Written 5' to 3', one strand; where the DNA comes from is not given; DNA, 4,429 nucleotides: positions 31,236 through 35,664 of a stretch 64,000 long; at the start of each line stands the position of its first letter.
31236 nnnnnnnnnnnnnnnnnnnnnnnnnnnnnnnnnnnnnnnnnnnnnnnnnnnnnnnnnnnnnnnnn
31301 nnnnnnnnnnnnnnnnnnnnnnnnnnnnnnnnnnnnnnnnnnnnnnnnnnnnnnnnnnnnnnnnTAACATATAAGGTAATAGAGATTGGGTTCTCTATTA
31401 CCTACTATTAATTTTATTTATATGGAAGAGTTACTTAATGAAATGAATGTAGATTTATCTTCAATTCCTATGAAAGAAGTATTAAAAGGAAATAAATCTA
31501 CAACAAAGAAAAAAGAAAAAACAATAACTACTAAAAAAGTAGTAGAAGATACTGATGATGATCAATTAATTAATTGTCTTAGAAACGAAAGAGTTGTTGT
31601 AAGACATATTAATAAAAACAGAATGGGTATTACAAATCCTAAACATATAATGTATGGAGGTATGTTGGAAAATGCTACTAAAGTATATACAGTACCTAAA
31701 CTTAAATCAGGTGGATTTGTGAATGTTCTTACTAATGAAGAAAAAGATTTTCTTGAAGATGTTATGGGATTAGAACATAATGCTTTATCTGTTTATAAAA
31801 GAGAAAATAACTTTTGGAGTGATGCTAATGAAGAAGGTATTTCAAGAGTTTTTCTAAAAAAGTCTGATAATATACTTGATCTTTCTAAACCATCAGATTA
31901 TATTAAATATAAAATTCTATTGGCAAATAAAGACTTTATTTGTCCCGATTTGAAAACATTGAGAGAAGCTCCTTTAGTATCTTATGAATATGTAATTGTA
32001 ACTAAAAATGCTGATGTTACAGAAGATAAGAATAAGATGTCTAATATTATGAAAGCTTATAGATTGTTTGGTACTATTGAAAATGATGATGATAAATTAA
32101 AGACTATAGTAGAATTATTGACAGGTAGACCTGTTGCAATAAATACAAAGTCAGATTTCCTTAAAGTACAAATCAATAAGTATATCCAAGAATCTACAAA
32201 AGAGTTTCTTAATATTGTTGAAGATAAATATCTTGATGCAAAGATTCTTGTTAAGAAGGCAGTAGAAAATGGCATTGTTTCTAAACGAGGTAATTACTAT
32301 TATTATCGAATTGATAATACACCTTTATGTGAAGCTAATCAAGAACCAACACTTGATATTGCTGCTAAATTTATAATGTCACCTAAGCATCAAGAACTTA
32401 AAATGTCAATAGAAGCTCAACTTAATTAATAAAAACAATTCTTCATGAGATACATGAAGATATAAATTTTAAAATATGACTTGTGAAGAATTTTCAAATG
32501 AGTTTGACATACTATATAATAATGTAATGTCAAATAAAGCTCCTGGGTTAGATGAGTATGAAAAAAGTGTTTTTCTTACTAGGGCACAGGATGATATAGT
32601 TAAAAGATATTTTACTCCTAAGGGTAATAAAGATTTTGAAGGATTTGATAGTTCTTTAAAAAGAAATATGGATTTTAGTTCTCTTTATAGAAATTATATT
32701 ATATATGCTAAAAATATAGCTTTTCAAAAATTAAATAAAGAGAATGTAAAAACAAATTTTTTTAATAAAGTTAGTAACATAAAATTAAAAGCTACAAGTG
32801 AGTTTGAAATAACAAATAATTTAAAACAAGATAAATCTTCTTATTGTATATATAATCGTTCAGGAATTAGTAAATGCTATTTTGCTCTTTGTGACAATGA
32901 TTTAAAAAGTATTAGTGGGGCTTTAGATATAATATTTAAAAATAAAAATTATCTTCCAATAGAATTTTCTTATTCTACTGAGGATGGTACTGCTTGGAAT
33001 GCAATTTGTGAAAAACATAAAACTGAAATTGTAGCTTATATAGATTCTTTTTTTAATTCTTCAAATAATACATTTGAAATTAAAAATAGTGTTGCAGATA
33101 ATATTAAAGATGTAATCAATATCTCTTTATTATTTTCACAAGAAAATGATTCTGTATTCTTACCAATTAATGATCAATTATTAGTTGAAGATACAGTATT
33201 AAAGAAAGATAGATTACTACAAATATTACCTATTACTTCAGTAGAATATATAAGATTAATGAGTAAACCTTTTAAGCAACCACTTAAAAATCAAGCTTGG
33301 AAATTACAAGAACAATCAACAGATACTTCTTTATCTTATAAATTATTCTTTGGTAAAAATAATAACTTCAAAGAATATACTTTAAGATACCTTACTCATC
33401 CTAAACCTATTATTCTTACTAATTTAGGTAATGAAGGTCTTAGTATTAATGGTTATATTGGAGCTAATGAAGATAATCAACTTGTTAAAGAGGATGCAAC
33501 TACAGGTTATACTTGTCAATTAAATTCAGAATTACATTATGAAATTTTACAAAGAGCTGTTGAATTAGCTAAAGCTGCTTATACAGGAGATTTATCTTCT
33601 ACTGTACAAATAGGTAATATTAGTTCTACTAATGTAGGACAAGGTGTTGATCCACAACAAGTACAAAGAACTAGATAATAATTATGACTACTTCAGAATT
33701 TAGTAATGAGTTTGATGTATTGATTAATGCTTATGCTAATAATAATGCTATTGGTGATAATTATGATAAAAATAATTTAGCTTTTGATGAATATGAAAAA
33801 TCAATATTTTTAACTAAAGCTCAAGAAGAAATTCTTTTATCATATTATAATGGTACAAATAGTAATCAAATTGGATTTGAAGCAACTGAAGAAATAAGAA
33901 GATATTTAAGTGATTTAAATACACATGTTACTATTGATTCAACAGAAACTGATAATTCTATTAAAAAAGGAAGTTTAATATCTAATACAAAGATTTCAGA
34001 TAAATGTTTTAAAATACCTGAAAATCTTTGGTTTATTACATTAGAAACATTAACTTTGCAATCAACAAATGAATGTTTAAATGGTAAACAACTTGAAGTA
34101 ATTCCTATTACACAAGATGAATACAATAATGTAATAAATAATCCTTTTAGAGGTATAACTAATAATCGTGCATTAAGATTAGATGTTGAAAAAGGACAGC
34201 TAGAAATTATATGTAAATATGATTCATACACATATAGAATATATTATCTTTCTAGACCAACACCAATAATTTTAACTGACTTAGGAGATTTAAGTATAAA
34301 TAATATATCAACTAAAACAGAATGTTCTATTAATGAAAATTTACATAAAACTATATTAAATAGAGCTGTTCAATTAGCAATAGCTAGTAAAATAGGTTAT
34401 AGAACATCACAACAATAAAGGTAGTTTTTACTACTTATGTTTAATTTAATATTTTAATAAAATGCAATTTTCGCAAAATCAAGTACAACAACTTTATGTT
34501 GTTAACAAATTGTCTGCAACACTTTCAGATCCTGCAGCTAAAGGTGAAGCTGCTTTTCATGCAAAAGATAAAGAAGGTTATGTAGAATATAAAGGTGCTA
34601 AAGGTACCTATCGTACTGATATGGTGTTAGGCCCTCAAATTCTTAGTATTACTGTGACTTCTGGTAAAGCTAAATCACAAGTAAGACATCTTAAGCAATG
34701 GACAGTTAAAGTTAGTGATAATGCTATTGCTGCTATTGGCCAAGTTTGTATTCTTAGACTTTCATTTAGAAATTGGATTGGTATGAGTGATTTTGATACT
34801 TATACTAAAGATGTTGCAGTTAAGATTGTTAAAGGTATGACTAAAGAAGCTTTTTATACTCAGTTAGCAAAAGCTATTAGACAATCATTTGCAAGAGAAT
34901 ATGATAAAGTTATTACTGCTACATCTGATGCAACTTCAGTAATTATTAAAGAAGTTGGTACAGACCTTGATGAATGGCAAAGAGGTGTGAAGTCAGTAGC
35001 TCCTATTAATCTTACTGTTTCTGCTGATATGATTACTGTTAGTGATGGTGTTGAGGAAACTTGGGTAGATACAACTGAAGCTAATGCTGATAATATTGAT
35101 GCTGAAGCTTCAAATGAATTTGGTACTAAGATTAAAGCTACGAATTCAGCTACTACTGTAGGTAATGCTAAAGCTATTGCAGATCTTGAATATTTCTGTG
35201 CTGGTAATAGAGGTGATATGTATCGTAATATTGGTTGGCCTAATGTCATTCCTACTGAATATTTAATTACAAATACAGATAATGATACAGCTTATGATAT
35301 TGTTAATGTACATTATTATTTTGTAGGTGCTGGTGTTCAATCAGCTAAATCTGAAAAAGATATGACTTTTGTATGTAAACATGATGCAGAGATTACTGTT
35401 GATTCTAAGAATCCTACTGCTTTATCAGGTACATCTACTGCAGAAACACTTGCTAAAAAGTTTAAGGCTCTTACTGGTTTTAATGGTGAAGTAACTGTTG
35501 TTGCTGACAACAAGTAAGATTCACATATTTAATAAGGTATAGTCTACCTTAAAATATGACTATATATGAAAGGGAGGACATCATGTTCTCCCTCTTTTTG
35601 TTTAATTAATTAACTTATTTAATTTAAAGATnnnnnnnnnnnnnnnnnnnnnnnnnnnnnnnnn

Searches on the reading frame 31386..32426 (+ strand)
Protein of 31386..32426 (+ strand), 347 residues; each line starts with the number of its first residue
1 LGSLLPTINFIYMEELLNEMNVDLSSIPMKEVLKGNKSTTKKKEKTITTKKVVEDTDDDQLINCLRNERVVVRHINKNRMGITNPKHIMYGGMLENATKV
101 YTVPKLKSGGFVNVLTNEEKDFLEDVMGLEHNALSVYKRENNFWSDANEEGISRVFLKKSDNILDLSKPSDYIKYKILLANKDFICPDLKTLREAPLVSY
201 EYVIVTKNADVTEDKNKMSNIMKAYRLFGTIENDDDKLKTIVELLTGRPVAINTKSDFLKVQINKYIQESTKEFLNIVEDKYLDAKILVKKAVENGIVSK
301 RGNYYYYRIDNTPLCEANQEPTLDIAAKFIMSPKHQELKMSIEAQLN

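Call 27: search_protein_families(library=pfam, proteins=[window:31386-32426:+], max_evalue=0.01)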
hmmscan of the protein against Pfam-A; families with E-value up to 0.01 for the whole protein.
window:31386-32426:+ (347 aa): 1 family
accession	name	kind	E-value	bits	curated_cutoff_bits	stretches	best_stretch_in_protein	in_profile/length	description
PF04428.19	Choline_kin_N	-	0.0041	17.1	22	0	157-178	10-31/51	Choline kinase N terminus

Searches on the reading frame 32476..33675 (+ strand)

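Call 27: search_protein_families(library=pfam, proteins=[window:32476-33675:+], max_evalue=0.01)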
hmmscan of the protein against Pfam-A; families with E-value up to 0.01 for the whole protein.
window:32476-33675:+ (400 aa): 1 family
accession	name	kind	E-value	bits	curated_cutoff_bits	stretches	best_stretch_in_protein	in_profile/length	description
PF25710.1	CrAss_Ring_3_4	-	1.4e-43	149.3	27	2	198-371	72-224/230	Phage tail ring protein 3/4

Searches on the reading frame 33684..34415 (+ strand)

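Call 27: search_protein_families(library=pfam, proteins=[window:33684-34415:+], max_evalue=0.01)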
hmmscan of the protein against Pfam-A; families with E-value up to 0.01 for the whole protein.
window:33684-34415:+ (244 aa): 1 family
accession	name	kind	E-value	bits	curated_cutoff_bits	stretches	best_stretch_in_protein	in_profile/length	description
PF25710.1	CrAss_Ring_3_4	-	1.2e-74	250.9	27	1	1-240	1-226/230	Phage tail ring protein 3/4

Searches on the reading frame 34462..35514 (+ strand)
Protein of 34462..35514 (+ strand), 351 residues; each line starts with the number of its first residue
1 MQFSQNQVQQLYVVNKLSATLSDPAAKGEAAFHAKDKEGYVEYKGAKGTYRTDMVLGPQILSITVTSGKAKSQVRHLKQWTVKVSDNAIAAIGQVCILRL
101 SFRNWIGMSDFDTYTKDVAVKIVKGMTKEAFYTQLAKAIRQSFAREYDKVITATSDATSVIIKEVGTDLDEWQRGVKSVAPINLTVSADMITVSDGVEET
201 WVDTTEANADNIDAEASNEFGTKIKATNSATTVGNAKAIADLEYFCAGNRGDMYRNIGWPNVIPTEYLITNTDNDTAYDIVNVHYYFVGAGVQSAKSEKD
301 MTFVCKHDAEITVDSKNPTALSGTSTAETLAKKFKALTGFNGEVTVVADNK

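Call 27: search_protein_families(library=pfam, proteins=[window:34462-35514:+], max_evalue=0.01)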
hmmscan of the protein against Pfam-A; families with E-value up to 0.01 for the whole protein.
window:34462-35514:+ (351 aa): 1 family
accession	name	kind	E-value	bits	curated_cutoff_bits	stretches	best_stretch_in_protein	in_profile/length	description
PF25650.1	crAss_AuxCP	-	5.1e-57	194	27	1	2-315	2-312/329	Bacteriophage crAss001 auxiliary capsid protein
